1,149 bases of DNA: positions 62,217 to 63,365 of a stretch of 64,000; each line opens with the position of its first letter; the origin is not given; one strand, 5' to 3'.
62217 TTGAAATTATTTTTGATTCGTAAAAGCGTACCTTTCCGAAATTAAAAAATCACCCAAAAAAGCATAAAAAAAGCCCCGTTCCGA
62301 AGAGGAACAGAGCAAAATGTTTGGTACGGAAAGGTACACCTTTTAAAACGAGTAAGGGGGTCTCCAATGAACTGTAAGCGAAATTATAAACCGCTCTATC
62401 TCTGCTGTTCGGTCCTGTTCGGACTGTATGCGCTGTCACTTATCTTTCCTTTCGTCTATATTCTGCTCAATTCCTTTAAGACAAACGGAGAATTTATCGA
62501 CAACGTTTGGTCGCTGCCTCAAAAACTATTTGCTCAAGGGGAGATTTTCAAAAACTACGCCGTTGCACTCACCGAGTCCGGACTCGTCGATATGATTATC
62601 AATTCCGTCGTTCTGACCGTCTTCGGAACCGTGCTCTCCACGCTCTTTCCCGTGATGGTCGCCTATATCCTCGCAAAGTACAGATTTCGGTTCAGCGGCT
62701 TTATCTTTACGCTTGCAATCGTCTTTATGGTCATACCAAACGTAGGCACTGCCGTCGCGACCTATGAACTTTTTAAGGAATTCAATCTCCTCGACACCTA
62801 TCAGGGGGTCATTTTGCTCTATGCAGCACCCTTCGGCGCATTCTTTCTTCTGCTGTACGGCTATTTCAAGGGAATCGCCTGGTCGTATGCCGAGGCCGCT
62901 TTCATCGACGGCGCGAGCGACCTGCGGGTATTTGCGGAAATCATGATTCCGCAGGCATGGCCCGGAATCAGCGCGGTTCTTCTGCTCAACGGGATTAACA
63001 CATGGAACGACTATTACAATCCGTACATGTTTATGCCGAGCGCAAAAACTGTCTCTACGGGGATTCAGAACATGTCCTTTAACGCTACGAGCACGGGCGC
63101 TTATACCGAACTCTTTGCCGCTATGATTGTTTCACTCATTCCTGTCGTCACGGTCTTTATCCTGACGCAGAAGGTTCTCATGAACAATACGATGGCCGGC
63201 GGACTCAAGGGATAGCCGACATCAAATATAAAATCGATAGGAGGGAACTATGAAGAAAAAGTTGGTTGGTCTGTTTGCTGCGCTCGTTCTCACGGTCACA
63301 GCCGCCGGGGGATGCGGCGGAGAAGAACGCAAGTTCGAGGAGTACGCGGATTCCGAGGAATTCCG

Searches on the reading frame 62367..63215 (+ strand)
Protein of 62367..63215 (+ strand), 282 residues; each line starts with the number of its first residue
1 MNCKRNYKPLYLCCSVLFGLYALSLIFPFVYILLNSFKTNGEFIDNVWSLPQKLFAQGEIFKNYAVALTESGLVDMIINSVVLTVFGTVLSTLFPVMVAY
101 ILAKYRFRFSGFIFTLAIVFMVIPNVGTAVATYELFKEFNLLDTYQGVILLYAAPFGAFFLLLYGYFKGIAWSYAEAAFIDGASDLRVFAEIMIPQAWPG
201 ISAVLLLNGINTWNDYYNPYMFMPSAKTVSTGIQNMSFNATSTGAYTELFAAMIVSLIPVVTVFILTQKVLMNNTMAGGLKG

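Call 55: find_encoding_contigs(protein=window:62367-63215:+, flank=10000, max_places=4)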
Protein window:62367-63215:+ (282 aa): 16 contigs read that carry it; 4 places shown.
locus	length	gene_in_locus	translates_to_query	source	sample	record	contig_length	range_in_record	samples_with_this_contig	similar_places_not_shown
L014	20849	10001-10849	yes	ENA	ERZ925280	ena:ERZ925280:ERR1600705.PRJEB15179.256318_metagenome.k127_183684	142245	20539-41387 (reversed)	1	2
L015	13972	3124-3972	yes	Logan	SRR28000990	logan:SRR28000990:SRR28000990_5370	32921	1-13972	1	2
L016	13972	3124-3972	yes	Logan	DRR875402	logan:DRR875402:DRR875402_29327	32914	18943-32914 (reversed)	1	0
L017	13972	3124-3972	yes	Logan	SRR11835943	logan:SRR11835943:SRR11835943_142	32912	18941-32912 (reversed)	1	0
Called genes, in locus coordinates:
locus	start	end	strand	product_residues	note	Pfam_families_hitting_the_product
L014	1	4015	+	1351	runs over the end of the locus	-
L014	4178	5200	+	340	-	PF01408:GFO_IDH_MocA, PF02894:GFO_IDH_MocA_C, PF22725:GFO_IDH_MocA_C3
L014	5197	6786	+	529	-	PF00128:Alpha-amylase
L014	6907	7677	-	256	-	PF07883:Cupin_2, PF00165:HTH_AraC (faint), PF12833:HTH_18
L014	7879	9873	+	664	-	-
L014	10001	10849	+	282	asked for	PF00528:BPD_transp_1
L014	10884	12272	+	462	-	-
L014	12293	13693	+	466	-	PF01547:SBP_bac_1, PF13416:SBP_bac_8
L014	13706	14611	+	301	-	PF00528:BPD_transp_1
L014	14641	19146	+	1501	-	-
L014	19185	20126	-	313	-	PF02311:AraC_binding (weak), PF07883:Cupin_2 (weak), PF00165:HTH_AraC (weak), PF12833:HTH_18, PF00165:HTH_AraC (weak)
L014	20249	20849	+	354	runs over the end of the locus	PF02126:PTE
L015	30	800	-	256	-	PF07883:Cupin_2, PF00165:HTH_AraC (faint), PF12833:HTH_18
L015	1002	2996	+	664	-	-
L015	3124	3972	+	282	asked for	PF00528:BPD_transp_1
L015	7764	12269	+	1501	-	-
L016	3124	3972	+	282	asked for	PF00528:BPD_transp_1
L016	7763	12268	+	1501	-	-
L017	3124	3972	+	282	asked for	PF00528:BPD_transp_1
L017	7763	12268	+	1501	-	-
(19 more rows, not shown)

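Call 69: search_protein_families(library=pfam, proteins=[L014:14641-19143:+], max_evalue=0.01)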
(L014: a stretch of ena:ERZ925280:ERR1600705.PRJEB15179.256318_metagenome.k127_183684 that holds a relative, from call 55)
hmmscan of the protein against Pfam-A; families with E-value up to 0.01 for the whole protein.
L014:14641-19143:+ (1501 aa): 0 families

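Call 71: search_protein_families(library=ncbifam, proteins=[L014:14641-19143:+], max_evalue=10)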
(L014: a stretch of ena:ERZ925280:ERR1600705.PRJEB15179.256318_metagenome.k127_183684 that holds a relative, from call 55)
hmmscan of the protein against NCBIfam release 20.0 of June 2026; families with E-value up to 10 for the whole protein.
L014:14641-19143:+ (1501 aa): 2 families
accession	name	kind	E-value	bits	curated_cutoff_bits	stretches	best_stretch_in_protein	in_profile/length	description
NF053514.2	JUQZ_fam_ocin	equivalog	0.00018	21.7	40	2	1007-1035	60-89/107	BLB8/JUQZ-1 family protein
TIGR03121.1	one_C_dehyd_A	equivalog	0.018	13.3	392.75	1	146-221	441-515/556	formylmethanofuran dehydrogenase subunit A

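Call 86: search_solved_structures(query=L014:14641-19143:+, max_evalue=0.01)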
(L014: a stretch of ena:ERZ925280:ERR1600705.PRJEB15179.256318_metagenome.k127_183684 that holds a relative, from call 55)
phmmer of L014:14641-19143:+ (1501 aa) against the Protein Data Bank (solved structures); distinct sequences matched with E-value up to 0.01: 0.
